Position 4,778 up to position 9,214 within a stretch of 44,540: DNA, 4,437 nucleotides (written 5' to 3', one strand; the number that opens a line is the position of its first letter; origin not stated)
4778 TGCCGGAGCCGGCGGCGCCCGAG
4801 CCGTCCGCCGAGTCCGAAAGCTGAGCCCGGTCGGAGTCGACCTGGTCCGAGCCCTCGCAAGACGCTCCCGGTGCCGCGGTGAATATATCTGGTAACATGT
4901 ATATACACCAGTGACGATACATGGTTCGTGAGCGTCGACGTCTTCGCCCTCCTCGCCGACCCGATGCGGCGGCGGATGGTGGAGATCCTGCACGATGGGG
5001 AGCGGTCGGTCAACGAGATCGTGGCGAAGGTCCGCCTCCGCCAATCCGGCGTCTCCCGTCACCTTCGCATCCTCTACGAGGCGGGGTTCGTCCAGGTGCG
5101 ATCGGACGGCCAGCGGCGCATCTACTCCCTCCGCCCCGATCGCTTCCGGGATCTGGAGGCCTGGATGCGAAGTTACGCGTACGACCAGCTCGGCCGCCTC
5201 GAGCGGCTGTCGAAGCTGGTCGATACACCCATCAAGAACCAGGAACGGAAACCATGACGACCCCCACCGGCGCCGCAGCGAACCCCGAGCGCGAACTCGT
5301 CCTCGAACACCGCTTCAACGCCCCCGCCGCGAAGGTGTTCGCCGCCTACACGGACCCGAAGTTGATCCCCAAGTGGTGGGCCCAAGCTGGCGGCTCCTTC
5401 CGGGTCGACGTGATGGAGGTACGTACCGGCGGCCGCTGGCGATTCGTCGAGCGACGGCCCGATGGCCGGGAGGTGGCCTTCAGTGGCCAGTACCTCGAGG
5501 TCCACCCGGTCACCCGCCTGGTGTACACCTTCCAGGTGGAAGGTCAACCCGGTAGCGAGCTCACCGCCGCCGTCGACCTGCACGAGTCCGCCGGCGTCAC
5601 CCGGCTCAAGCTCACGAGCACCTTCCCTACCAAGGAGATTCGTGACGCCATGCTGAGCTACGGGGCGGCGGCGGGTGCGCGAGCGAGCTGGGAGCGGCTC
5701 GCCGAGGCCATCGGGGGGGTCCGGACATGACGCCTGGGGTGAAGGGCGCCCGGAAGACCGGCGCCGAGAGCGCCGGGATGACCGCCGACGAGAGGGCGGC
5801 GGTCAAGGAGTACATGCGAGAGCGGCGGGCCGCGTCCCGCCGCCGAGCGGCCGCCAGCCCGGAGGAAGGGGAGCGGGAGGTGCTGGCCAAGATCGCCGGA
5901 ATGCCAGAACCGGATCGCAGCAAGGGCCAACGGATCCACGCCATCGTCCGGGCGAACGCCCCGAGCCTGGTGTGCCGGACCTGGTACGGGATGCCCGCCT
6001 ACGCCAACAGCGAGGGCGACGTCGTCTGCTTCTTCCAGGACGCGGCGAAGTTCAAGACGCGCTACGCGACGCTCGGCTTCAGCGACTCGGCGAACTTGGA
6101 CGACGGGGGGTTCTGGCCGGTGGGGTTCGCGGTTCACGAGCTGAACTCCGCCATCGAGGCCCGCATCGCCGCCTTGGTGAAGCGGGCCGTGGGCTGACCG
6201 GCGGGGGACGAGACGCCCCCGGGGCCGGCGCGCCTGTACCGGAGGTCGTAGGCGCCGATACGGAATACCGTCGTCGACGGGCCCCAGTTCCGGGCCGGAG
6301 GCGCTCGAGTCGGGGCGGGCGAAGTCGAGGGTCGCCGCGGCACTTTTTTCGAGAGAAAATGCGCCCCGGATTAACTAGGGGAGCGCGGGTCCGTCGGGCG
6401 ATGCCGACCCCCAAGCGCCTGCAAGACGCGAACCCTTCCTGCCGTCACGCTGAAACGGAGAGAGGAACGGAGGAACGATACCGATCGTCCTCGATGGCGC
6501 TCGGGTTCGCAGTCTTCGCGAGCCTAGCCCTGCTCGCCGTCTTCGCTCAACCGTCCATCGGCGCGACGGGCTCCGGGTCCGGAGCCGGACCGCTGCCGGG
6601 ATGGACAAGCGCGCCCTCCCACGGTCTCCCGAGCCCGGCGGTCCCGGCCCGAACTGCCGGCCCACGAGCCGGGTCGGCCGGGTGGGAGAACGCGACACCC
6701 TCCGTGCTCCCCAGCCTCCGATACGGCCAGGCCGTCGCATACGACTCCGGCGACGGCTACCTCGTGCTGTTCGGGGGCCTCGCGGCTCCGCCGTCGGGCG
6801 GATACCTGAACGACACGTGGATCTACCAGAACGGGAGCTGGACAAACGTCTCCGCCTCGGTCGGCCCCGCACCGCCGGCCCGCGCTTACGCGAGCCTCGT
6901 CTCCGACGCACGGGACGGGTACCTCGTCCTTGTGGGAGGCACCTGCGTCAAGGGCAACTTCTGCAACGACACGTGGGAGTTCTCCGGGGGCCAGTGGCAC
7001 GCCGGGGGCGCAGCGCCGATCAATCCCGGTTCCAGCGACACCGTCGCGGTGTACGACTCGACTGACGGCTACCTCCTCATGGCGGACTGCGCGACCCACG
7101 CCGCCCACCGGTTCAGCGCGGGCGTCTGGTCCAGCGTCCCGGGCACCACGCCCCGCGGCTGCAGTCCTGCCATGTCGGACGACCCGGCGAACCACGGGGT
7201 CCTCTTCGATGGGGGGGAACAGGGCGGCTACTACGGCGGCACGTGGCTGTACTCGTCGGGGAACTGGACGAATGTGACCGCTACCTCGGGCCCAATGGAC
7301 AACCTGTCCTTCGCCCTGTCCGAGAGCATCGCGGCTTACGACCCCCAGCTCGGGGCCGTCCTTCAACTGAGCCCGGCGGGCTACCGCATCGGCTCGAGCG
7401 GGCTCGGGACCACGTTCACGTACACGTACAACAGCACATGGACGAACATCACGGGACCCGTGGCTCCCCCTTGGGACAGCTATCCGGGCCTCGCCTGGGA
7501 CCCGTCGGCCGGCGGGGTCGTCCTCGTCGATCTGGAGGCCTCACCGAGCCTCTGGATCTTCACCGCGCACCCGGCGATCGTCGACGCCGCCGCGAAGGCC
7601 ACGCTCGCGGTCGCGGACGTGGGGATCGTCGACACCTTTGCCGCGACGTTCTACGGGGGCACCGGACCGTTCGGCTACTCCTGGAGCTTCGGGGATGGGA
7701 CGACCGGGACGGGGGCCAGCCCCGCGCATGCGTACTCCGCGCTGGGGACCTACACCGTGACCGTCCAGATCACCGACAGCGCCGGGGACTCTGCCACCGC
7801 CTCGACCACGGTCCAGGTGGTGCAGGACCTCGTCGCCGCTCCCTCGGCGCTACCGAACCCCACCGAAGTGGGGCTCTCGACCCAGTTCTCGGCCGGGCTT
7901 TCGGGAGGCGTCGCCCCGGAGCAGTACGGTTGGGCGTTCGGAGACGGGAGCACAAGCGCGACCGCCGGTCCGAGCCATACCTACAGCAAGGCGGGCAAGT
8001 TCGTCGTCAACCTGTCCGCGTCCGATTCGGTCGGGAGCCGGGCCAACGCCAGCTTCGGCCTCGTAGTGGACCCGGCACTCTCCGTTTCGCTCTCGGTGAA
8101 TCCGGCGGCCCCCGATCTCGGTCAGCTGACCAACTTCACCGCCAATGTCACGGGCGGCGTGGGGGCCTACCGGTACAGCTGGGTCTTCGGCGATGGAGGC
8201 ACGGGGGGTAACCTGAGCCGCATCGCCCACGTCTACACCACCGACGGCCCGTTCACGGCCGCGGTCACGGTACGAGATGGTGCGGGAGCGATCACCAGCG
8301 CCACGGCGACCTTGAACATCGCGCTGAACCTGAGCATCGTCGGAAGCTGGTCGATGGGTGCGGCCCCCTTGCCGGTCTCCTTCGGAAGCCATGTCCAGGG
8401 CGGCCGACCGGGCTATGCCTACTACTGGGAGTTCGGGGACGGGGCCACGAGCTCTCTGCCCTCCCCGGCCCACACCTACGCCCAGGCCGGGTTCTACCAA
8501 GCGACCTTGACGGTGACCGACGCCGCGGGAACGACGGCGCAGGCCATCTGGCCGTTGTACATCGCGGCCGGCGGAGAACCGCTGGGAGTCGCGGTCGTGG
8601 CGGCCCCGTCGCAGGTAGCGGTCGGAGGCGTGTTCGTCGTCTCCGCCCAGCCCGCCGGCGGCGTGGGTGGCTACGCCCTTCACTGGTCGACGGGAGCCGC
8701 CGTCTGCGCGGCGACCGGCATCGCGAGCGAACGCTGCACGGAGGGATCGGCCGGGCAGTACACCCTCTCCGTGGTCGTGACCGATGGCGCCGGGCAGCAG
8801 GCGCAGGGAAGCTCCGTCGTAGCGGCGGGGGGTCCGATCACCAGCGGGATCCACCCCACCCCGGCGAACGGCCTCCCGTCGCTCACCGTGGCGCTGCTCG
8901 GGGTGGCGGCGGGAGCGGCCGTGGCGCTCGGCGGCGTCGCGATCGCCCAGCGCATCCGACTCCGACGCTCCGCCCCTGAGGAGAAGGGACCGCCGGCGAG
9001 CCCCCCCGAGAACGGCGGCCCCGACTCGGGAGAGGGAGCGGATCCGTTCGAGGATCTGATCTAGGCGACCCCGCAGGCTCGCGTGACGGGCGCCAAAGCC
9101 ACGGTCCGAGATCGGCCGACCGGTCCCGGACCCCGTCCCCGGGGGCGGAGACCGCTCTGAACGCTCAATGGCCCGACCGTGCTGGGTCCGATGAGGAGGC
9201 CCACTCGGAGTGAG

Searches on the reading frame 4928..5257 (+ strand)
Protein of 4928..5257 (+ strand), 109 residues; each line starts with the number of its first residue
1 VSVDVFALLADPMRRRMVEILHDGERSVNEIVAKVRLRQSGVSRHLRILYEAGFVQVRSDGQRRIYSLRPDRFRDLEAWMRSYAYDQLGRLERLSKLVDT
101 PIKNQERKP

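Call 72: search_protein_families(library=pfam, max_evalue=0.05, proteins=[window:4928-5257:+])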
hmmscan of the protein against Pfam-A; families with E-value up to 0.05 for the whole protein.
window:4928-5257:+ (109 aa): 15 families
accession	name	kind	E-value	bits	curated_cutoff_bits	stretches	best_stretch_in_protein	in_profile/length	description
PF01022.26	HTH_5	-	1.6e-13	50.7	22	1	11-56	1-46/47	Bacterial regulatory protein, arsR family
PF12840.13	HTH_20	-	7.2e-12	45.5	27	1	9-58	1-51/51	Helix-turn-helix domain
PF12802.13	MarR_2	-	3.9e-06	27.4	27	1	21-64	15-60/61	MarR family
PF08100.18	Dimerisation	-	0.00045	20.4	25.6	1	18-69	31-84/93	O-methyltransferase dimerisation domain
PF24033.1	DUF7342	-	0.00066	20.1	31.6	1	17-73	10-65/150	Family of unknown function (DUF7342)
PF01047.28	MarR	-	0.00068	19.9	24.6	1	20-60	12-52/59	MarR family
PF01978.25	TrmB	-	0.00072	19.8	25.6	1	20-67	17-63/68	Sugar-specific transcriptional regulator TrmB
PF21476.4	PF0610-like_N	-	0.00079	20.1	33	1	14-47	3-36/50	PF0610-like, N-terminal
PF24035.1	DUF7344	-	0.0029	18.4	27.8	0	6-43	1-38/76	Domain of unknown function (DUF7344)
PF25213.1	HVO_A0261_N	-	0.0031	17.8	35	1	8-61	7-59/86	HVO_A0261 N-terminal domain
PF25212.1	HVO_A0114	-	0.0062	16.7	27.6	1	14-65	24-76/84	HVO_A0114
PF00292.24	PAX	-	0.01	16.2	22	1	9-63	18-71/125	'Paired box' domain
PF16714.10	TyrRSs_C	-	0.023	14.9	30.6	1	45-65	23-43/120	Tyrosyl-tRNA synthetase C-terminal domain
PF13412.12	HTH_24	-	0.033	14.2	21.9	0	19-56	11-48/48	Winged helix-turn-helix DNA-binding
PF09339.16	HTH_IclR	-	0.041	14.1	22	0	23-56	16-49/52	IclR helix-turn-helix domain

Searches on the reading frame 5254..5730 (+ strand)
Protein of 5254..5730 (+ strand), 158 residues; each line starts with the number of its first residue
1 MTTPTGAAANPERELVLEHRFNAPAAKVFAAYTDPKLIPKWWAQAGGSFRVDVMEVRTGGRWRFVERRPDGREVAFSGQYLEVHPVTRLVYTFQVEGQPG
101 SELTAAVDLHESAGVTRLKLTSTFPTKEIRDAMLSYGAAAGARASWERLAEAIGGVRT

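Call 72: search_protein_families(library=pfam, max_evalue=0.05, proteins=[window:5254-5730:+])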
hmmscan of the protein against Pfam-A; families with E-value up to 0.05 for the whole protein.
window:5254-5730:+ (158 aa): 4 families
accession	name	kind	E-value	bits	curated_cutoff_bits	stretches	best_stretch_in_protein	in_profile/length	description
PF08327.17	AHSA1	-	1.6e-24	86.9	22.1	1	22-153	1-124/125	Activator of Hsp90 ATPase homolog 1-like protein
PF10604.15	Polyketide_cyc2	-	9.1e-10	39.4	27.4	1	18-153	7-141/142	Polyketide cyclase / dehydrase and lipid transport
PF10698.15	DUF2505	-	0.00077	20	26.9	0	18-57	3-43/158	Protein of unknown function (DUF2505)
PF03364.25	Polyketide_cyc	-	0.0077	16.9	23.4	0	58-106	76-108/126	Polyketide cyclase / dehydrase and lipid transport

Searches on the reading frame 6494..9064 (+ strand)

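Call 72: search_protein_families(library=pfam, max_evalue=0.05, proteins=[window:6494-9064:+])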
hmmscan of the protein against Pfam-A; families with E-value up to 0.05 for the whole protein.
window:6494-9064:+ (856 aa): 13 families
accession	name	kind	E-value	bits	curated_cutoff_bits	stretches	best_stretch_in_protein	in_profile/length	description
PF18911.6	PKD_4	-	2.9e-54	181.5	27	4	386-442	28-85/85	PKD domain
PF00801.26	PKD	-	8.6e-39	131.9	23.5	4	613-683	2-74/80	PKD domain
PF13418.12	Kelch_4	-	9.2e-12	45.2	21.6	2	129-171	1-44/49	Galactose oxidase, central domain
PF19077.6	Big_13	-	6.7e-10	39.8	27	1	416-442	73-100/102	Bacterial Ig-like domain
PF24681.1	Kelch_KLHDC2_KLHL20_DRC7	-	9.9e-10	38.5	50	1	70-167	45-138/221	KLHDC2/KLHL20/DRC7 Kelch-repeats domain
PF13415.12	Kelch_3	-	2.9e-06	27.8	22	1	88-137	2-47/48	Galactose oxidase, central domain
PF22352.2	K319L-like_PKD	-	8.4e-06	26.1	27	0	395-442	31-84/84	K319L-like, PKD domain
PF13964.12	Kelch_6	-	0.00015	22.1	25.3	1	77-120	4-44/50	Kelch motif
PF05345.18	He_PIG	-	0.00087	20.1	24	0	414-442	67-95/96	Putative Ig domain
PF15418.12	DUF4625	-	0.00091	20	27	0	663-683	103-123/131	Domain of unknown function (DUF4625)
PF20164.4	GspA_SrpA_N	-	0.0024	18.7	27.4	0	748-771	81-104/117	GspA/SrpA SigLec-like domain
PF16403.11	Bact_surface_Ig-like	-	0.0095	16.4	27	0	415-442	44-71/71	Bacterial surface protein, Ig-like domain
PF18981.6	InlK_D3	-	0.045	14.3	25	0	417-440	49-73/75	Internalin K domain (D3/D4)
